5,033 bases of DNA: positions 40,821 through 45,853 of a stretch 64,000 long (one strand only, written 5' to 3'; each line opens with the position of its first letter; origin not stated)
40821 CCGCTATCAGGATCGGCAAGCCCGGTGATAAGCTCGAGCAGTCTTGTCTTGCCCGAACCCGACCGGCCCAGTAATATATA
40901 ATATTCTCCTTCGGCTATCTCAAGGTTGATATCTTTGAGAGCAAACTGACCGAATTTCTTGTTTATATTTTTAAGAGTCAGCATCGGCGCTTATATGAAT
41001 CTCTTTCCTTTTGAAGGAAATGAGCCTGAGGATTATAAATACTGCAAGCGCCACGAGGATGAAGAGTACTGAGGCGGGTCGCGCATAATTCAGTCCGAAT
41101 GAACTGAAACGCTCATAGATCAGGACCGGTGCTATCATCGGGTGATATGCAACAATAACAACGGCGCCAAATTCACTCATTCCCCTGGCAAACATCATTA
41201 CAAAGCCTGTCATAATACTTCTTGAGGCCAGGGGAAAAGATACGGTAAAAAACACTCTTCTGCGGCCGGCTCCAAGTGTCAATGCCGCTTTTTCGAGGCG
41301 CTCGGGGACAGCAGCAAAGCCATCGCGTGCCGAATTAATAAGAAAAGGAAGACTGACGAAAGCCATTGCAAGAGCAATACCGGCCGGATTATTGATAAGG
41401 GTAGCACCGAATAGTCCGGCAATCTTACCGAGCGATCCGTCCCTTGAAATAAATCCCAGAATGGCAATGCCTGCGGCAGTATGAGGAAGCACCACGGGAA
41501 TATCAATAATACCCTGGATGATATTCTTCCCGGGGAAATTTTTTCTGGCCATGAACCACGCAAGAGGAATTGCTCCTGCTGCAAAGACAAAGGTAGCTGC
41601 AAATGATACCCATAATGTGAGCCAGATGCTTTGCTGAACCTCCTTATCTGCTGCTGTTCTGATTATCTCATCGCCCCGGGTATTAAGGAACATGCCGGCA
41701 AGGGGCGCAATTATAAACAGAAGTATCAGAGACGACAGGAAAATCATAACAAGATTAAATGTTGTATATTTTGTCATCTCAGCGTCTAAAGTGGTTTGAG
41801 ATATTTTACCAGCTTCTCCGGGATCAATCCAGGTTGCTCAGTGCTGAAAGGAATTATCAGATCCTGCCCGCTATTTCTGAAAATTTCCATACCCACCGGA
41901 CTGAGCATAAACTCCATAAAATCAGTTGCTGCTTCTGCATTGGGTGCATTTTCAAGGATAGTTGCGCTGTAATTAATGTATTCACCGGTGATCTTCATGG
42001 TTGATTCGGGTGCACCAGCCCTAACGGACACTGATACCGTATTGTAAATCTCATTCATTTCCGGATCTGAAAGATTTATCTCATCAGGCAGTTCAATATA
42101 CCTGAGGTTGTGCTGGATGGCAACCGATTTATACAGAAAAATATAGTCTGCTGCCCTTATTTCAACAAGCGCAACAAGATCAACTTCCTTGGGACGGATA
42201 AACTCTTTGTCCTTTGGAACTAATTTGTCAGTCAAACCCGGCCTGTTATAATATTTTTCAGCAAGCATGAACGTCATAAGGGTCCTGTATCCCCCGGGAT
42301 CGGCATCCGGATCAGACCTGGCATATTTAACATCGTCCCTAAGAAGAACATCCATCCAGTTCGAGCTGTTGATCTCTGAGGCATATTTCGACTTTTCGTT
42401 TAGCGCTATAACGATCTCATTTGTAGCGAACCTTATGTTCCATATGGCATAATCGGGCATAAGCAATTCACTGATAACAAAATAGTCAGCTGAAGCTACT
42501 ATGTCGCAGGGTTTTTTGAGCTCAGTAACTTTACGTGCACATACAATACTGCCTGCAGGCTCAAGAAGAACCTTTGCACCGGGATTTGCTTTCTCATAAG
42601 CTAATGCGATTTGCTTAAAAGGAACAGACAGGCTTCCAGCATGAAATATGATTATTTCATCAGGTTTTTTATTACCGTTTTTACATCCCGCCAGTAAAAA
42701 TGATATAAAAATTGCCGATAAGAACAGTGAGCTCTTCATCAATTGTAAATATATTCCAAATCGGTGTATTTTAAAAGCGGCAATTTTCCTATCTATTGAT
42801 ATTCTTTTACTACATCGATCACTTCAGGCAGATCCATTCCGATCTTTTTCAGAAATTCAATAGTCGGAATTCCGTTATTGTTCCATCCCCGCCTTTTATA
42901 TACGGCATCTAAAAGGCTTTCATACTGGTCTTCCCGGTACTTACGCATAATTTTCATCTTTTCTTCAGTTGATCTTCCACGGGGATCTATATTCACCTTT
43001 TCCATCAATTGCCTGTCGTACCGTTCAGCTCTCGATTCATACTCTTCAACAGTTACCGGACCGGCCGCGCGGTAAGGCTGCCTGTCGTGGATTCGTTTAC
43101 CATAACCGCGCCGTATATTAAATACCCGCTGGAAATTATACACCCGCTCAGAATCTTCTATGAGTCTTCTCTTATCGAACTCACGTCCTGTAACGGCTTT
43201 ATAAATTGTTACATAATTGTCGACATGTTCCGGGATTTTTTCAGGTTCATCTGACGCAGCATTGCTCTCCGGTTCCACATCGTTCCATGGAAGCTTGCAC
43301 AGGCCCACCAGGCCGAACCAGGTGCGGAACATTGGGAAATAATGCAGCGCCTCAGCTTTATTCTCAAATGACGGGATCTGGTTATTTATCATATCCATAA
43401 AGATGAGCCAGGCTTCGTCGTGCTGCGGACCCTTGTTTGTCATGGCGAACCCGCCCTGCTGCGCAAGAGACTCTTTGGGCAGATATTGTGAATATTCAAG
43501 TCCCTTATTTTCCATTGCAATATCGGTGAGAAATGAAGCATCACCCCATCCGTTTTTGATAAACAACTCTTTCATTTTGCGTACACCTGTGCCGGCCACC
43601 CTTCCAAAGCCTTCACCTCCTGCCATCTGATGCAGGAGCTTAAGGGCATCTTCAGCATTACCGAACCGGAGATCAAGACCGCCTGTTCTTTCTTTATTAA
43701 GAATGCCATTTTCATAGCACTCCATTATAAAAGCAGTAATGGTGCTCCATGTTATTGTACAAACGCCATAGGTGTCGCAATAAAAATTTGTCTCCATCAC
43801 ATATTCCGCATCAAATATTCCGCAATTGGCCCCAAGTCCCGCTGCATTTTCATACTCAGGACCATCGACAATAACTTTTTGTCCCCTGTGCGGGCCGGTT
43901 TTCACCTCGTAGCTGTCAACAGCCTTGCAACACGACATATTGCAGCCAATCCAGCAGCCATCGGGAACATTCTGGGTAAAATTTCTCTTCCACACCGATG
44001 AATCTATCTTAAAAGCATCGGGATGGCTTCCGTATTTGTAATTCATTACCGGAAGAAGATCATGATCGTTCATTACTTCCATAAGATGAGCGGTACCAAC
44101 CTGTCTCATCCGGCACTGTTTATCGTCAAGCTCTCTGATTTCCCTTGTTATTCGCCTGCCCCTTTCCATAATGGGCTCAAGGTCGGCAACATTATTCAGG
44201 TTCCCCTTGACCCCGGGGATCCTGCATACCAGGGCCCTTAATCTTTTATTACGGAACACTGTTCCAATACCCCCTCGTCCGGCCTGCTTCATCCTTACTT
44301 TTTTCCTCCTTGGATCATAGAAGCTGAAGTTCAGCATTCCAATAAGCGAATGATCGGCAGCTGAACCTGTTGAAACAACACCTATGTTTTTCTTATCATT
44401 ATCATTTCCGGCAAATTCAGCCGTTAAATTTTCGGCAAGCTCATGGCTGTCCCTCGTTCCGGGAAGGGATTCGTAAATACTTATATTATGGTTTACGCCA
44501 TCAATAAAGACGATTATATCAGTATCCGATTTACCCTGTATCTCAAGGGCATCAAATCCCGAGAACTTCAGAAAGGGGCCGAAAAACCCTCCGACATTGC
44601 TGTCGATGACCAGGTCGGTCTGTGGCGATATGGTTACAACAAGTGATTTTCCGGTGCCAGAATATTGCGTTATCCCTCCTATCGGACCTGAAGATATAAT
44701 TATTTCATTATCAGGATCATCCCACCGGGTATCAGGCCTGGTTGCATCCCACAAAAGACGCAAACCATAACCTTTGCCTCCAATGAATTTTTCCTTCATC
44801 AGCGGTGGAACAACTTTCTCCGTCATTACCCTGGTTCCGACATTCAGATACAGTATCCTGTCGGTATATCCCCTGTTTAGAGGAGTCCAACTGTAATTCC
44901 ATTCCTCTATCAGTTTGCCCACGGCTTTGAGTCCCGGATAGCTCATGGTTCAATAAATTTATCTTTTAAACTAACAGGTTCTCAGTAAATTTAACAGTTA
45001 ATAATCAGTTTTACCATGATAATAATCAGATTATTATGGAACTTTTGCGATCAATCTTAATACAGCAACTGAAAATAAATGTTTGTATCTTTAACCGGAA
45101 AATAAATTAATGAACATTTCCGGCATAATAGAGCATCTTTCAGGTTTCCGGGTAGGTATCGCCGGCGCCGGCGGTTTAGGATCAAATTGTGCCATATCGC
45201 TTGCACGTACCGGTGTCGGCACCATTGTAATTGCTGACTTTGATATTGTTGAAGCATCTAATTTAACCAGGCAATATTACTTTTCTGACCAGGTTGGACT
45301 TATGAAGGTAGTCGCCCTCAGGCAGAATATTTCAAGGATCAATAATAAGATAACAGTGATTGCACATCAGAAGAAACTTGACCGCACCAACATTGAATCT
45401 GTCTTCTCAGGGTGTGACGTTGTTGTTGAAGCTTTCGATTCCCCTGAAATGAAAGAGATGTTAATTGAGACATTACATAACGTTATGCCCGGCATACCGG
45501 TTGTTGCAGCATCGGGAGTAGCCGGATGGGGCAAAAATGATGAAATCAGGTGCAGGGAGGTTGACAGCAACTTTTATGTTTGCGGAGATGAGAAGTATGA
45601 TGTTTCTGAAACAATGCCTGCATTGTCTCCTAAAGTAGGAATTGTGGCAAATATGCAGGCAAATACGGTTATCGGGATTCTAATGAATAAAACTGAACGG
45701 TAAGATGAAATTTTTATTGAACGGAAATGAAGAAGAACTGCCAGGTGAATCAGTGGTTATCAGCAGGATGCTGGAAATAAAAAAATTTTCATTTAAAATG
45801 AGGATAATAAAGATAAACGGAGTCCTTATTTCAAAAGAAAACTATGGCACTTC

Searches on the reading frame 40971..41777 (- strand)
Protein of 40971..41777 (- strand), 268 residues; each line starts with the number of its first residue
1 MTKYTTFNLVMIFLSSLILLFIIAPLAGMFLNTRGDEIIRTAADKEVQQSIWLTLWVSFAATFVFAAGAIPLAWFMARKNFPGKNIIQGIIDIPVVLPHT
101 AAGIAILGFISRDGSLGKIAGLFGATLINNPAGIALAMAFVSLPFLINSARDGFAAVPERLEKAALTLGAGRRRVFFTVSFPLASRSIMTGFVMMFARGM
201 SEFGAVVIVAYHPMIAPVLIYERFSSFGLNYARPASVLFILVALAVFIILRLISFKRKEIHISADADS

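Call 88: search_protein_families(library=pfam, proteins=[window:40971-41777:-], max_evalue=0.00001)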
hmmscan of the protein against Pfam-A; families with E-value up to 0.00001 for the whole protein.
window:40971-41777:- (268 aa): 1 family
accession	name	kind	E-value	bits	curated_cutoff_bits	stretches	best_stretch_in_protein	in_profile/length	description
PF00528.27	BPD_transp_1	-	3.7e-14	53.3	26.4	1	69-253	1-173/184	Binding-protein-dependent transport system inner membrane component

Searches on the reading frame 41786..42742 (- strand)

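Call 88: search_protein_families(library=pfam, proteins=[window:41786-42742:-], max_evalue=0.00001)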
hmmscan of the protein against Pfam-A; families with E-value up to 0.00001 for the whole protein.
window:41786-42742:- (318 aa): 2 families
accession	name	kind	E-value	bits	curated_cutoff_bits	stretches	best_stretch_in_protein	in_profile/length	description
PF13531.11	SBP_bac_11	-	1.7e-34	120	25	1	32-292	3-225/227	Bacterial extracellular solute-binding protein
PF01547.30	SBP_bac_1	-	1e-09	39.3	26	1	36-285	2-306/307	Bacterial extracellular solute-binding protein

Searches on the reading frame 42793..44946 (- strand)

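Call 25: search_protein_families(library=pfam, proteins=[window:42793-44946:-])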
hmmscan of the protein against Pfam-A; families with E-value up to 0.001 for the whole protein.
window:42793-44946:- (717 aa): 2 families
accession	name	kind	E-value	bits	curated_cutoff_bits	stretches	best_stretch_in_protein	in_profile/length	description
PF01314.23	AFOR_C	-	2.2e-96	323.8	27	1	264-703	4-384/385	Aldehyde ferredoxin oxidoreductase, domains 2 & 3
PF02730.20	AFOR_N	-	5.1e-41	141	29.8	1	30-242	2-197/199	Aldehyde ferredoxin oxidoreductase, N-terminal domain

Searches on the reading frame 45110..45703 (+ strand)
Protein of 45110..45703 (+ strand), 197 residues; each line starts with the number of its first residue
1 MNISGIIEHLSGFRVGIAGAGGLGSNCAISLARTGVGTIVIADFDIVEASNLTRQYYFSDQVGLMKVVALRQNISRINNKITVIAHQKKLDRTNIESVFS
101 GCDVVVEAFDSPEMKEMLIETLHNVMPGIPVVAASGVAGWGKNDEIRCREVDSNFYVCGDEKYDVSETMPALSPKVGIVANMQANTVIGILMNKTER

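Call 88: search_protein_families(library=pfam, proteins=[window:45110-45703:+], max_evalue=0.00001)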
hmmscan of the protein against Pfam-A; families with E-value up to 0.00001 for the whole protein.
window:45110-45703:+ (197 aa): 1 family
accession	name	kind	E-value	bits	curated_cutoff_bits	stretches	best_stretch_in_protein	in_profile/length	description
PF00899.27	ThiF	-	1.9e-35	122.6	28.1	1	8-195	16-206/238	ThiF family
